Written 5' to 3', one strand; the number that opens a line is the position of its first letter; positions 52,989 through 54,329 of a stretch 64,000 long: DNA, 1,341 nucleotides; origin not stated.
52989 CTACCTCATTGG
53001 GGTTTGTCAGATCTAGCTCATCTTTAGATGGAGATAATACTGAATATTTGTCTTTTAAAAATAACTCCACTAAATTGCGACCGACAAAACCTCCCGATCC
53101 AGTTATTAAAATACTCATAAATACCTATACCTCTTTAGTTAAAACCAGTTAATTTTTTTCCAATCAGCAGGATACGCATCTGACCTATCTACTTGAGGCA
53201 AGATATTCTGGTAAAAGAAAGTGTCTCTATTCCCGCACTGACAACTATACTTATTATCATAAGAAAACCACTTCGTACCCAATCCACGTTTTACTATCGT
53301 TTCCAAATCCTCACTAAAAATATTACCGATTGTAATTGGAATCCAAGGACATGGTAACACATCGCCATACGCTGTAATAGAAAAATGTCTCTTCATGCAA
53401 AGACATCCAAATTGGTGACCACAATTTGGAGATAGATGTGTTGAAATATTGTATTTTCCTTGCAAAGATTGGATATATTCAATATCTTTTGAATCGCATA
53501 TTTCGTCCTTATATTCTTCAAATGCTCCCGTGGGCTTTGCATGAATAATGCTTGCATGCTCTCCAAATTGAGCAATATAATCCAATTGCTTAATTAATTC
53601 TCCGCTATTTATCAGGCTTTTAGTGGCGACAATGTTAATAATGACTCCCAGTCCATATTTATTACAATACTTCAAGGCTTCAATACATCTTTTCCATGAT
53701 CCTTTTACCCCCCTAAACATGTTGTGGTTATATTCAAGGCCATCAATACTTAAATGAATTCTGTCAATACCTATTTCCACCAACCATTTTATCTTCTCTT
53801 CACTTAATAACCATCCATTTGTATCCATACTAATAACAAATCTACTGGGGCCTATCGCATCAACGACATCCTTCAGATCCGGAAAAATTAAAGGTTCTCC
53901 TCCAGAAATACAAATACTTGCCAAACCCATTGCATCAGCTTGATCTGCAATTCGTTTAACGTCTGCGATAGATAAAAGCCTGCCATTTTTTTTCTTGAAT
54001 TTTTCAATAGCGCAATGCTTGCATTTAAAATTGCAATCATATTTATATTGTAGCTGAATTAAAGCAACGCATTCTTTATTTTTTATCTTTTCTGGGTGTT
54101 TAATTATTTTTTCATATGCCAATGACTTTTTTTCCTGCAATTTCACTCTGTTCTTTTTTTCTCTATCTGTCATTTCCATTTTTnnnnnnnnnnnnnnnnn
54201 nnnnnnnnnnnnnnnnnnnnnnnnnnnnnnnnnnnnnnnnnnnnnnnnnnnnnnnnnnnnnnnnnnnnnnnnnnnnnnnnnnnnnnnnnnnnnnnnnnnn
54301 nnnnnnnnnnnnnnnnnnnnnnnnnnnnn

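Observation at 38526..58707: Five radical-SAM enzymes plus a TPP-dependent ALS-like enzyme and a C-methyltransferase inside a nucleotide-sugar cluster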

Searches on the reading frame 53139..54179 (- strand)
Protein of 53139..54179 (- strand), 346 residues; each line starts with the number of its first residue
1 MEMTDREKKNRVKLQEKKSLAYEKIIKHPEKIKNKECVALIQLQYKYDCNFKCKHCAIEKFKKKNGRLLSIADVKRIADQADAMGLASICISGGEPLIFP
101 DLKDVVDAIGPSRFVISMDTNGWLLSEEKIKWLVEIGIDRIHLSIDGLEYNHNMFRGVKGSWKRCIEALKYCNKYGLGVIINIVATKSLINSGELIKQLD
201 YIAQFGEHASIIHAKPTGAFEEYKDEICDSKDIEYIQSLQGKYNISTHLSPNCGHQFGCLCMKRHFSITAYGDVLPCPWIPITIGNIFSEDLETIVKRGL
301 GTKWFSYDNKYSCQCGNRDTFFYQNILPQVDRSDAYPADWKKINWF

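Call 6: search_protein_families(library=pfam, proteins=[window:53139-54179:-])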
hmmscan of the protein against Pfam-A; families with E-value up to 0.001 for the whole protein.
window:53139-54179:- (346 aa): 3 families
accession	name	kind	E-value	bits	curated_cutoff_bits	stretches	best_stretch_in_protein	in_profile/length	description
PF04055.27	Radical_SAM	-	8.5e-26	91.5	29.5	1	49-185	7-150/166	Radical SAM superfamily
PF13186.11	SPASM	-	4.9e-06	27.2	21.5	1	259-313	1-63/67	Iron-sulfur cluster-binding domain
PF13353.11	Fer4_12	-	3.1e-05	24.7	22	1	45-110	11-75/137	4Fe-4S single cluster domain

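Call 8: search_protein_families(library=ncbifam, proteins=[window:53139-54179:-])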
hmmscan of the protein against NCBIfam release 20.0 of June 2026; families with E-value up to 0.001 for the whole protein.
window:53139-54179:- (346 aa): 69 families (the best 25 are shown)
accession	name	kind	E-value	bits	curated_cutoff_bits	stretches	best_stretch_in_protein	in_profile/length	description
TIGR04545.1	rSAM_ahbD_hemeb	equivalog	3.2e-29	102.4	500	1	44-246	5-205/339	heme b synthase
TIGR04303.1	GeoRSP_rSAM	equivalog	8.3e-29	101.2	400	1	46-297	12-276/325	GeoRSP system radical SAM/SPASM protein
TIGR04055.1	rSAM_NirJ2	equivalog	9.7e-28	97.6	500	1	47-298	8-275/326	putative heme d1 biosynthesis radical SAM protein NirJ2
TIGR02668.1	moaA_archaeal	equivalog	9.7e-28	97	325.25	1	42-235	13-208/303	GTP 3',8-cyclase MoaA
NF001199.0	PRK00164.2-1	equivalog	1.2e-24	87.1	231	1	41-234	14-210/308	GTP 3',8-cyclase MoaA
TIGR04053.2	TIGR04053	equivalog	1.7e-24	86.8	395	1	48-194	17-167/366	TIGR04053 family radical SAM/SPASM domain-containing protein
TIGR02666.1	moaA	equivalog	2.5e-24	85.9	284.05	1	48-233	19-212/336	GTP 3',8-cyclase MoaA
TIGR04051.1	rSAM_NirJ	equivalog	5.5e-24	84.8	515.45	1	48-188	11-151/354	heme d1 biosynthesis radical SAM protein NirJ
TIGR04054.1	rSAM_NirJ1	equivalog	9.5e-23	80.4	650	1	20-196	17-197/387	putative heme d1 biosynthesis radical SAM protein NirJ1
TIGR03961.1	rSAM_PTO1314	hypoth_equivalog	1.1e-22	80.8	306.05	1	44-191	28-169/332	PTO1314 family radical SAM protein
TIGR04317.1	W_rSAM_matur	equivalog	1.4e-21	77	380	1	47-235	12-203/349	tungsten cofactor oxidoreductase radical SAM maturase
NF050035.1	rSAM_WgK_link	exception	2e-21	76.4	650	1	39-220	9-190/367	radical SAM/SPASM peptide maturase WgkB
TIGR04546.1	rSAM_ahbC_deAc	equivalog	2e-21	76.3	650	1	47-187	47-187/390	12,18-didecarboxysiroheme deacetylase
TIGR04347.1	pseudo_SAM_Halo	equivalog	1.6e-20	73.7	525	1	41-187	40-186/390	TIGR04347 family pseudo-SAM/SPASM protein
TIGR04251.1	SCM_rSAM_ScmF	equivalog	2.5e-20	73.1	400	1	47-193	12-160/353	SynChlorMet cassette radical SAM/SPASM protein ScmF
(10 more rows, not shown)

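Call 24: find_homologous_proteins(query=window:53139-54179:-)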
Query window:53139-54179:- (346 aa): 475 proteins with E <= 0.001 among 2074 candidates; the best 120 are listed.
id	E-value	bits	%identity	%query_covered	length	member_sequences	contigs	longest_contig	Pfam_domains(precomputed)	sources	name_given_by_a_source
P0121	9.7e-223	757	92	100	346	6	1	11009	PF13186.12,PF04055.28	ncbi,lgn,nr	ncbi:MAG: radical SAM protein [Candidatus Omnitrophica bacterium]|nr:radical SAM protein [Candidatus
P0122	5.5e-221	751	90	100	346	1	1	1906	PF04055.28,PF13353.12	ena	-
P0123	1.5e-220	749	91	99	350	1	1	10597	PF13186.12,PF04055.28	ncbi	-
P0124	5.2e-208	708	84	100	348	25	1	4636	PF13186.12,PF04055.28,PF13353.12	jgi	jgi:MoaA/NifB/PqqE/SkfB family radical SAM enzyme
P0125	1.1e-204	697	84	99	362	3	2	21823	PF13186.12,PF04055.28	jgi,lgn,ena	-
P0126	2.1e-198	676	81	99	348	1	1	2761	PF13186.12,PF04055.28,PF13353.12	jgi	jgi:MoaA/NifB/PqqE/SkfB family radical SAM enzyme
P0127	8.5e-198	674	81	100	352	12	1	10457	PF13186.12,PF04055.28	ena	-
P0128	1.1e-197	674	82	99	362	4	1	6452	PF13186.12,PF04055.28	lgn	-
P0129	3.7e-197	672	81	99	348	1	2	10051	PF13186.12,PF04055.28,PF13353.12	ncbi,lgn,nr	ncbi:MAG: radical SAM protein [Desulfobacterales bacterium]|nr:radical SAM protein [Desulfobacterale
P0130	7.2e-197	671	79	99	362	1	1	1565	PF13186.12,PF04055.28,PF13353.12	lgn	-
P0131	1.1e-196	671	82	99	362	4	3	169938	PF13186.12,PF04055.28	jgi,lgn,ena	-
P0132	1.1e-196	671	81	100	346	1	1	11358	PF13186.12,PF04055.28,PF13353.12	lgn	-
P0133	1.1e-193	661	79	100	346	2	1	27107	PF13186.12,PF04055.28,PF13353.12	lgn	-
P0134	1.2e-192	658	78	100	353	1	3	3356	PF13186.12,PF04055.28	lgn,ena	-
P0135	1.6e-192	657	80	100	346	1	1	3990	PF13186.12,PF04055.28,PF13353.12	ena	-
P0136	9.3e-192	655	79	99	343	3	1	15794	PF13186.12,PF04055.28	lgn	-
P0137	8.6e-191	651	78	100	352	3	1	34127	PF13186.12,PF04055.28,PF13353.12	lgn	-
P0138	1.9e-190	650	79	99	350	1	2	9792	PF13186.12,PF04055.28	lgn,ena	-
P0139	2.1e-190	650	78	100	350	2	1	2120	PF13186.12,PF04055.28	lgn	-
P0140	7.8e-190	648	77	100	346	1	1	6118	PF13186.12,PF04055.28,PF13353.12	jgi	jgi:MoaA/NifB/PqqE/SkfB family radical SAM enzyme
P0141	8.4e-190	648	79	99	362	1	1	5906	PF13186.12,PF04055.28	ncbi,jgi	jgi:MoaA/NifB/PqqE/SkfB family radical SAM enzyme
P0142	9.4e-190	648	79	99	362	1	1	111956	PF13186.12,PF04055.28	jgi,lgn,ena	-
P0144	8.8e-189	645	78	99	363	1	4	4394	PF13186.12,PF04055.28,PF13353.12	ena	-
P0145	2.2e-188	644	78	99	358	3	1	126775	PF13186.12,PF04055.28,PF13353.12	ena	-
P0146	7.6e-188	642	77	100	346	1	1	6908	PF13186.12,PF04055.28,PF13353.12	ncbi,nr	ncbi:MAG: radical SAM protein [Elusimicrobia bacterium]|nr:radical SAM protein [Elusimicrobiota bact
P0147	5.1e-187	639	77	100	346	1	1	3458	PF13186.12,PF04055.28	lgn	-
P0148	9.9e-187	638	76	99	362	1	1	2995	PF13186.12,PF04055.28,PF13353.12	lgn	-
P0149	1.0e-186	638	77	100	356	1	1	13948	PF13186.12,PF04055.28,PF13353.12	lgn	-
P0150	1.2e-186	638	76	100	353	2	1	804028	PF13186.12,PF04055.28,PF13353.12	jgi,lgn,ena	-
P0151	1.7e-186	637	76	100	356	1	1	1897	PF13186.12,PF04055.28,PF13353.12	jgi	-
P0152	1.9e-186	637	76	99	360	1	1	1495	PF13186.12,PF04055.28,PF13353.12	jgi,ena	-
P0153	1.2e-184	631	75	100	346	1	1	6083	PF13186.12,PF04055.28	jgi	jgi:MoaA/NifB/PqqE/SkfB family radical SAM enzyme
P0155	1.0e-183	628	76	99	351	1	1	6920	PF13186.12,PF04055.28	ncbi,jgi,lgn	-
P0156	2.4e-183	627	75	99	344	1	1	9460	PF13186.12,PF04055.28,PF13353.12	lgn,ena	-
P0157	2.8e-183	627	75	100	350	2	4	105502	PF13186.12,PF04055.28,PF13353.12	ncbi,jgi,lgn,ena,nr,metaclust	ncbi:MAG TPA: hypothetical protein DCZ92_08205 [Elusimicrobia bacterium]|nr:MAG: hypothetical protei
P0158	5.2e-182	623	74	99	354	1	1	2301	PF13186.12,PF04055.28,PF13353.12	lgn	-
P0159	5.4e-182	622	75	99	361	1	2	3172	PF13186.12,PF04055.28,PF13353.12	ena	-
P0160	1.3e-181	621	74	99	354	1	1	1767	PF13186.12,PF04055.28,PF13353.12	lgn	-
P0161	4.8e-181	619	77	99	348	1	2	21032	PF13186.12,PF04055.28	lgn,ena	-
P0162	4.2e-180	616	74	99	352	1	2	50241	PF13186.12,PF04055.28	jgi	jgi:MoaA/NifB/PqqE/SkfB family radical SAM enzyme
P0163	1.1e-179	615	73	99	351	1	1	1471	PF13186.12,PF04055.28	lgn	-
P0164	2.5e-179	614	73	99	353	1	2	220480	PF13186.12,PF04055.28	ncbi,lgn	-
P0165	1.5e-178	611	73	100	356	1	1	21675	PF13186.12,PF04055.28,PF13353.12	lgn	-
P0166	2.6e-178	610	74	99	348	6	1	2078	PF13186.12,PF04055.28,PF13353.12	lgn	-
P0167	3.5e-178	610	74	100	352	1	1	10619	PF13186.12,PF04055.28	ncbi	-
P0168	1.3e-177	608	74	99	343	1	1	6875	PF13186.12,PF04055.28,PF13353.12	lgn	-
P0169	1.6e-177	608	73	99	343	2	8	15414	PF13186.12,PF04055.28,PF13353.12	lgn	-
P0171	6.2e-177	606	73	99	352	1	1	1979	PF13186.12,PF04055.28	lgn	-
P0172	8.8e-177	605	72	99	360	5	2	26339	PF13186.12,PF04055.28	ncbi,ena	-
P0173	1.2e-175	602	71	98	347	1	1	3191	PF13186.12,PF04055.28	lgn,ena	-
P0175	3.4e-175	600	72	99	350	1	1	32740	PF13186.12,PF04055.28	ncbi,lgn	-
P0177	2.6e-172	591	69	100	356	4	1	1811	PF13186.12,PF04055.28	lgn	-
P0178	6.3e-172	589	71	100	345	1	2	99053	PF13186.12,PF04055.28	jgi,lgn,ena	-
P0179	7.1e-172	589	73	99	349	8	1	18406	PF13186.12,PF04055.28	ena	-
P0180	1.6e-171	588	72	100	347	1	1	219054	PF13186.12,PF04055.28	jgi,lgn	jgi:MoaA/NifB/PqqE/SkfB family radical SAM enzyme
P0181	1.8e-171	588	73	99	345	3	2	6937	PF13186.12,PF04055.28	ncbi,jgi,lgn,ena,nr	ncbi:MAG TPA: radical SAM protein [Candidatus Cloacimonas sp.]|nr:radical SAM protein [Candidatus Cl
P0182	8.4e-171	586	72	100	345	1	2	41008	PF13186.12,PF04055.28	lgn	-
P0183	1.0e-170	585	73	99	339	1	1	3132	PF13186.12,PF04055.28,PF13353.12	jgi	jgi:MoaA/NifB/PqqE/SkfB family radical SAM enzyme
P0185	6.1e-170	583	70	99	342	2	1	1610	PF13186.12,PF04055.28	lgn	-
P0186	6.1e-170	583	70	100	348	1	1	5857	PF13186.12,PF04055.28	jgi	-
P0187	2.4e-169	581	72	96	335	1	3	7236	PF13186.12,PF04055.28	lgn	-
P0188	5.0e-169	580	69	99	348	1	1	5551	PF13186.12,PF04055.28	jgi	-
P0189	2.9e-168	577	69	99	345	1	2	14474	PF13186.12,PF04055.28,PF13353.12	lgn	-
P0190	3.2e-168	577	69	99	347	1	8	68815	PF13186.12,PF04055.28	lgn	-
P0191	5.2e-168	577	69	99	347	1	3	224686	PF13186.12,PF04055.28,PF13353.12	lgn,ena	-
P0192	2.3e-167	574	72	100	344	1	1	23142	PF13186.12,PF04055.28,PF13353.12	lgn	-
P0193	2.7e-167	574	70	99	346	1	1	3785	PF13186.12,PF04055.28,PF13353.12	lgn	-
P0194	2.8e-167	574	66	99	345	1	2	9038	PF13186.12,PF04055.28,PF13353.12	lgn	-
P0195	9.6e-167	572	71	99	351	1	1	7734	PF13186.12,PF04055.28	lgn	-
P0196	2.3e-166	571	70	99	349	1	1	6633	PF13186.12,PF04055.28,PF13353.12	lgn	-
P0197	6.9e-164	563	68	100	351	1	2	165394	PF13186.12,PF04055.28,PF13353.12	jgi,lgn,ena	jgi:MoaA/NifB/PqqE/SkfB family radical SAM enzyme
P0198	1.5e-163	562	69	99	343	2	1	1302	PF13186.12,PF04055.28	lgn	-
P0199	2.0e-163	561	66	100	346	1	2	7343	PF13186.12,PF04055.28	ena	-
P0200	3.8e-163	561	69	99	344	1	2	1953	PF13186.12,PF04055.28,PF13353.12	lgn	-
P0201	3.8e-163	560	69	100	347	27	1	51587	PF13186.12,PF04055.28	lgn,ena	-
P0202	1.2e-161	556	67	100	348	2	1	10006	PF13186.12,PF04055.28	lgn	-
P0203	4.7e-161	554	67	98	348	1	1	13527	PF13186.12,PF04055.28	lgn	-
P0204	2.8e-160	551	71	95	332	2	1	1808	PF13186.12,PF04055.28,PF13353.12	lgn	-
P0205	3.5e-160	551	66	99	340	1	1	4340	PF13186.12,PF04055.28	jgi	jgi:MoaA/NifB/PqqE/SkfB family radical SAM enzyme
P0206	5.2e-160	550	70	96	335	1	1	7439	PF13186.12,PF04055.28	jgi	-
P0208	4.6e-159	547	66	100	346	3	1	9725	PF13186.12,PF04055.28,PF13353.12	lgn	-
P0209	6.1e-159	547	68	100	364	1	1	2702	PF13186.12,PF04055.28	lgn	-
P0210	1.1e-158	546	66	99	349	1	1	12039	PF13186.12,PF04055.28,PF13353.12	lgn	-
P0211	3.5e-157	541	68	96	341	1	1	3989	PF13186.12,PF04055.28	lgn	-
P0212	7.3e-156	537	65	100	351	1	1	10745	PF13186.12,PF04055.28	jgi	jgi:MoaA/NifB/PqqE/SkfB family radical SAM enzyme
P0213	4.0e-155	534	66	99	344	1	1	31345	PF13186.12,PF04055.28,PF13353.12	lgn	-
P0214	8.7e-155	533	83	76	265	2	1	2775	PF13186.12,PF04055.28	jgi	-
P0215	1.4e-154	532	69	96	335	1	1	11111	PF13186.12,PF04055.28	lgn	-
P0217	2.1e-152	525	64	100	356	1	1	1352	PF13186.12,PF04055.28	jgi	jgi:MoaA/NifB/PqqE/SkfB family radical SAM enzyme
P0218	3.1e-152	525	63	99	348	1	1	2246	PF13186.12,PF04055.28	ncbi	-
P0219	5.3e-151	521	65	99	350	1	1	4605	PF13186.12,PF04055.28,PF13353.12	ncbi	-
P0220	1.7e-150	519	66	96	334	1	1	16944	PF13186.12,PF04055.28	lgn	-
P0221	1.0e-149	516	65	99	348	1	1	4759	PF13186.12,PF04055.28,PF13353.12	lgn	-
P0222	7.0e-149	514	64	100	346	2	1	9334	PF13186.12,PF04055.28,PF13353.12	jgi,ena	-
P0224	2.4e-145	502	63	100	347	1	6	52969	PF13186.12,PF04055.28,PF13353.12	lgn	-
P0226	1.0e-144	500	61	99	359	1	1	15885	PF13186.12,PF04055.28,PF13353.12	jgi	jgi:MoaA/NifB/PqqE/SkfB family radical SAM enzyme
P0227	1.1e-144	500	62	99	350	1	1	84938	PF13186.12,PF04055.28,PF13353.12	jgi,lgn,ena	-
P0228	8.1e-143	494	62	99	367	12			PF13186.12,PF04055.28,PF13353.12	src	-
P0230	3.2e-141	488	59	99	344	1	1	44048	PF13186.12,PF04055.28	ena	-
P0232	4.2e-138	478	59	100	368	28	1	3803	PF13186.12,PF04055.28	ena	-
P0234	5.0e-137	475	60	99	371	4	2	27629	PF13186.12,PF04055.28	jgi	-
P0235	7.2e-137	474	59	98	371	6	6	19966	PF13186.12,PF04055.28,PF13353.12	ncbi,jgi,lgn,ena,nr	ncbi:MAG TPA: radical SAM protein [Bacteroidales bacterium]|nr:radical SAM protein [Bacteroidales ba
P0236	8.9e-137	474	57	99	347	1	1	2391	PF13186.12,PF04055.28,PF13353.12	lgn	-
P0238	4.6e-136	471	62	96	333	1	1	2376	PF13186.12,PF04055.28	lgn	-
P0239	7.0e-136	471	59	100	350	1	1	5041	PF13186.12,PF04055.28,PF13353.12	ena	-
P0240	7.1e-136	471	58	100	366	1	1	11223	PF13186.12,PF04055.28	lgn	-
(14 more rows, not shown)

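Call 25: find_encoding_contigs(protein=P0150, flank=10000, max_places=1)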
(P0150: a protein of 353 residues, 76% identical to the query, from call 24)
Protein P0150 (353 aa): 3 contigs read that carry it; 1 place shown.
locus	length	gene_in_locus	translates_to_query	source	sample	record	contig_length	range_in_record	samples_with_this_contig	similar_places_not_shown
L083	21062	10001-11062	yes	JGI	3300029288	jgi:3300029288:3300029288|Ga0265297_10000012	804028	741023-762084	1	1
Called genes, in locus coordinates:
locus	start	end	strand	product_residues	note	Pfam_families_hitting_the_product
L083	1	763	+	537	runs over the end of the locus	PF02310:B12-binding, PF04055:Radical_SAM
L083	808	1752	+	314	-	PF02475:TRM5-TYW2_MTfase, PF05050:Methyltransf_21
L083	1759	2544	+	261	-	PF00483:NTP_transferase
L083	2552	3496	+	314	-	PF01073:3Beta_HSD, PF01370:Epimerase, PF02719:Polysacc_synt_2, PF04321:RmlD_sub_bind, PF16363:GDP_Man_Dehyd, PF07993:NAD_binding_4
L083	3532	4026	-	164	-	PF00293:NUDIX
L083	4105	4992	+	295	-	PF01370:Epimerase, PF02719:Polysacc_synt_2 (faint), PF04321:RmlD_sub_bind, PF16363:GDP_Man_Dehyd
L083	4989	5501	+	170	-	-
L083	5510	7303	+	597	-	PF02776:TPP_enzyme_N, PF00205:TPP_enzyme_M, PF02775:TPP_enzyme_C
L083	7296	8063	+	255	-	PF00702:Hydrolase, PF13344:Hydrolase_6, PF13419:HAD_2 (faint), PF13242:Hydrolase_like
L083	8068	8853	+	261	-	PF03328:HpcH_HpaI (weak)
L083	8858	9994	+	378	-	PF08421:Methyltransf_13 (weak), PF13489:Methyltransf_23, PF07021:MetW (weak), PF08241:Methyltransf_11 (weak), PF08242:Methyltransf_12 (weak), PF13649:Methyltransf_25 (weak), PF13847:Methyltransf_31 (weak), PF08484:Methyltransf_14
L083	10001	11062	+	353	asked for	PF13353:Fer4_12 (faint), PF04055:Radical_SAM, PF13186:SPASM (weak)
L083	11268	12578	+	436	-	PF01041:DegT_DnrJ_EryC1, PF00266:Aminotran_5 (weak), PF01053:Cys_Met_Meta_PP (weak)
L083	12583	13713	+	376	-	PF00535:Glycos_transf_2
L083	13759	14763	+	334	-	PF01408:GFO_IDH_MocA, PF02894:GFO_IDH_MocA_C, PF22725:GFO_IDH_MocA_C3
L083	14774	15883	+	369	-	PF00155:Aminotran_1_2, PF00266:Aminotran_5 (weak), PF01041:DegT_DnrJ_EryC1, PF01053:Cys_Met_Meta_PP, PF01212:Beta_elim_lyase (weak)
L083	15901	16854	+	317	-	PF00676:E1_dh, PF13292:DXP_synthase_N (faint)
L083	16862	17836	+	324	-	PF02779:Transket_pyr, PF02780:Transketolase_C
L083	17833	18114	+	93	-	PF10437:Lip_prot_lig_C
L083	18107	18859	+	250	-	PF21948:LplA-B_cat, PF03099:BPL_LplA_LipB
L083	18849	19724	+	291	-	PF04055:Radical_SAM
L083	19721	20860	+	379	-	PF00364:Biotin_lipoyl, PF02817:E3_binding, PF17836:PglD_N (faint), PF00132:Hexapep (faint)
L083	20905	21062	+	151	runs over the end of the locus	PF14478:DUF4430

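Call 26: find_encoding_contigs(protein=P0157, flank=10000, max_places=1)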
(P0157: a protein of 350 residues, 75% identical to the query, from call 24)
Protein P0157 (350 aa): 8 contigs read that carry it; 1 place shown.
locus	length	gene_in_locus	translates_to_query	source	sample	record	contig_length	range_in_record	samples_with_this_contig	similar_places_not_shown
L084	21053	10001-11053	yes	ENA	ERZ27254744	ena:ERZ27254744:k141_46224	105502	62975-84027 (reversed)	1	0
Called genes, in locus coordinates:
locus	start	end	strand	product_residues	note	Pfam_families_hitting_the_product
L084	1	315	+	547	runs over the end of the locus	PF01039:Carboxyl_trans, PF03255:ACCA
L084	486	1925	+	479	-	PF00662:Proton_antipo_N (weak), PF00361:Proton_antipo_M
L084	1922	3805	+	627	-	PF00361:Proton_antipo_M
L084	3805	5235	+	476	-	PF10125:NADHdeh_related, PF00361:Proton_antipo_M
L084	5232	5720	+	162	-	PF13244:MbhD (weak), PF00499:Oxidored_q3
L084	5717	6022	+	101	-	PF00420:Oxidored_q2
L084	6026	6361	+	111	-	PF00507:Oxidored_q4 (weak)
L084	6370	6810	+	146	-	PF01058:Oxidored_q6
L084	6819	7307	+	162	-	PF00329:Complex1_30kDa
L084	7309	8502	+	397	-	PF00374:NiFeSe_Hases, PF00346:Complex1_49kDa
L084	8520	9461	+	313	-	PF00146:NADHdh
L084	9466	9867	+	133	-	PF14697:Fer4_21 (faint), PF12837:Fer4_6 (weak), PF13237:Fer4_10 (faint), PF00037:Fer4 (weak), PF12838:Fer4_7, PF13187:Fer4_9, PF13484:Fer4_16 (faint)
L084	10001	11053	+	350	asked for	PF04055:Radical_SAM, PF13353:Fer4_12 (weak), PF13186:SPASM (weak)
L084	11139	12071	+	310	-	PF01370:Epimerase, PF04321:RmlD_sub_bind, PF16363:GDP_Man_Dehyd (faint)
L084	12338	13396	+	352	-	-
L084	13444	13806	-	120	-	PF00072:Response_reg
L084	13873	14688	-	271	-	PF00756:Esterase, PF00561:Abhydrolase_1 (faint)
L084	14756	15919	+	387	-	PF13535:ATP-grasp_4 (weak)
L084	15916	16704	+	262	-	-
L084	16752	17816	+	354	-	PF21088:MS_channel_1st, PF00924:MS_channel_2nd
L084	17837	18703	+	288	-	PF13623:SurA_N_2 (faint), PF13624:SurA_N_3, PF13145:Rotamase_2, PF13616:Rotamase_3 (weak), PF00639:Rotamase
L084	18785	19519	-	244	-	-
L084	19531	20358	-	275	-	-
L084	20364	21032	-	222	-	-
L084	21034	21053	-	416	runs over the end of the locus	PF20539:DUF6754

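Call 27: find_encoding_contigs(protein=P0235, flank=10000, max_places=1)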
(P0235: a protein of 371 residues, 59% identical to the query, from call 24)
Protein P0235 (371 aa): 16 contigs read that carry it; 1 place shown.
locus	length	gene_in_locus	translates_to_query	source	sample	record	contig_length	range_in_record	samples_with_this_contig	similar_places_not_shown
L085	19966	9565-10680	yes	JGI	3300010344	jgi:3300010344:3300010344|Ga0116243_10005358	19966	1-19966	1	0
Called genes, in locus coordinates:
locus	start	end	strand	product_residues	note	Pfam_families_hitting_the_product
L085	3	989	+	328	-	?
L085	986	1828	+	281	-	-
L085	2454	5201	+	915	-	PF04313:HSDR_N, PF02384:N6_Mtase, PF20473:MmeI_Mtase, PF07669:Eco57I, PF02384:N6_Mtase, PF12950:TaqI_C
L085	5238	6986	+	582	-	PF02776:TPP_enzyme_N, PF00205:TPP_enzyme_M, PF02775:TPP_enzyme_C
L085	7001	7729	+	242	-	PF00702:Hydrolase, PF08282:Hydrolase_3 (faint), PF13344:Hydrolase_6, PF13419:HAD_2, PF13242:Hydrolase_like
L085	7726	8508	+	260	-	PF03328:HpcH_HpaI (weak)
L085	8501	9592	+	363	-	PF07021:MetW, PF13489:Methyltransf_23, PF13847:Methyltransf_31 (weak), PF08241:Methyltransf_11, PF08242:Methyltransf_12 (weak), PF13649:Methyltransf_25 (weak)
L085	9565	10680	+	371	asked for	PF04055:Radical_SAM, PF13353:Fer4_12 (weak), PF13186:SPASM (weak)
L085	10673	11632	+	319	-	-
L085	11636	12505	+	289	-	PF01370:Epimerase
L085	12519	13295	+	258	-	PF00483:NTP_transferase, PF12804:NTP_transf_3 (weak)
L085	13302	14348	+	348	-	PF01370:Epimerase, PF02719:Polysacc_synt_2, PF04321:RmlD_sub_bind, PF16363:GDP_Man_Dehyd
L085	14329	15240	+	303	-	-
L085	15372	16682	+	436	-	PF01041:DegT_DnrJ_EryC1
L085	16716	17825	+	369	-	-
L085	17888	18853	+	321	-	PF24703:DUF7666, PF01469:Pentapeptide_2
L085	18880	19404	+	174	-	PF01464:SLT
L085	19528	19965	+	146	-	?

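Call 42: search_solved_structures(query=window:53139-54179:-, max_evalue=0.01)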
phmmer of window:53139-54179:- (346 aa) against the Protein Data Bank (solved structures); distinct sequences matched with E-value up to 0.01: 22.
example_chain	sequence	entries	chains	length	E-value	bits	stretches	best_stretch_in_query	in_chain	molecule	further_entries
1tv7_A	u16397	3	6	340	2.6e-12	49.4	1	41-203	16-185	Molybdenum cofactor biosynthesis protein A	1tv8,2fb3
2fb2_A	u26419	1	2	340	3.8e-12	48.9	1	42-203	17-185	Molybdenum cofactor biosynthesis protein A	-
6efn_A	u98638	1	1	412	3.9e-12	48.9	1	43-250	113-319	Sporulation killing factor maturation protein SkfB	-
5v1q_A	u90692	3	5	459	1.1e-08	37.5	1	27-202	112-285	Radical SAM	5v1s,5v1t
6c8v_A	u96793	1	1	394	3e-07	32.8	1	44-190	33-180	Coenzyme PQQ synthesis protein E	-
7vob_C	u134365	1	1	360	1.2e-06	30.9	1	48-183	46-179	Cytosylglucuronate decarboxylase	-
7voc_C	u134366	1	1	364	1.2e-06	30.8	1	48-183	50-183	Cytosylglucuronate decarboxylase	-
5wgg_A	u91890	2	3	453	2.1e-06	30.1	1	30-161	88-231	Radical SAM domain protein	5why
7tol_A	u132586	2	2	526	6e-06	28.5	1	36-204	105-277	glycerol dibiphytanyl glycerol tetraether - macrocyclic archaeol synthase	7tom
9dfu_A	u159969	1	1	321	1.5e-05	27.2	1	44-188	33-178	Radical SAM core domain-containing protein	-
8wm2_A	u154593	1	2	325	1.9e-05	26.9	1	42-147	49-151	Fe-S radical SAM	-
9dfn_A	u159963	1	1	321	2.5e-05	26.5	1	46-188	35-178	Radical SAM core domain-containing protein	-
7wzv_A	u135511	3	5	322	0.00071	21.7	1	32-128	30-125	4Fe-4S cluster-binding domain-containing protein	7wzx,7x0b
8ai3_A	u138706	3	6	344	0.0013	20.9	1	45-192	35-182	Putative peptide biosynthesis protein YydG | Radical SAM core domain-containing protein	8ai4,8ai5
8ai1_A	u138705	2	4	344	0.0013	20.9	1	45-192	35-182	Putative peptide biosynthesis protein YydG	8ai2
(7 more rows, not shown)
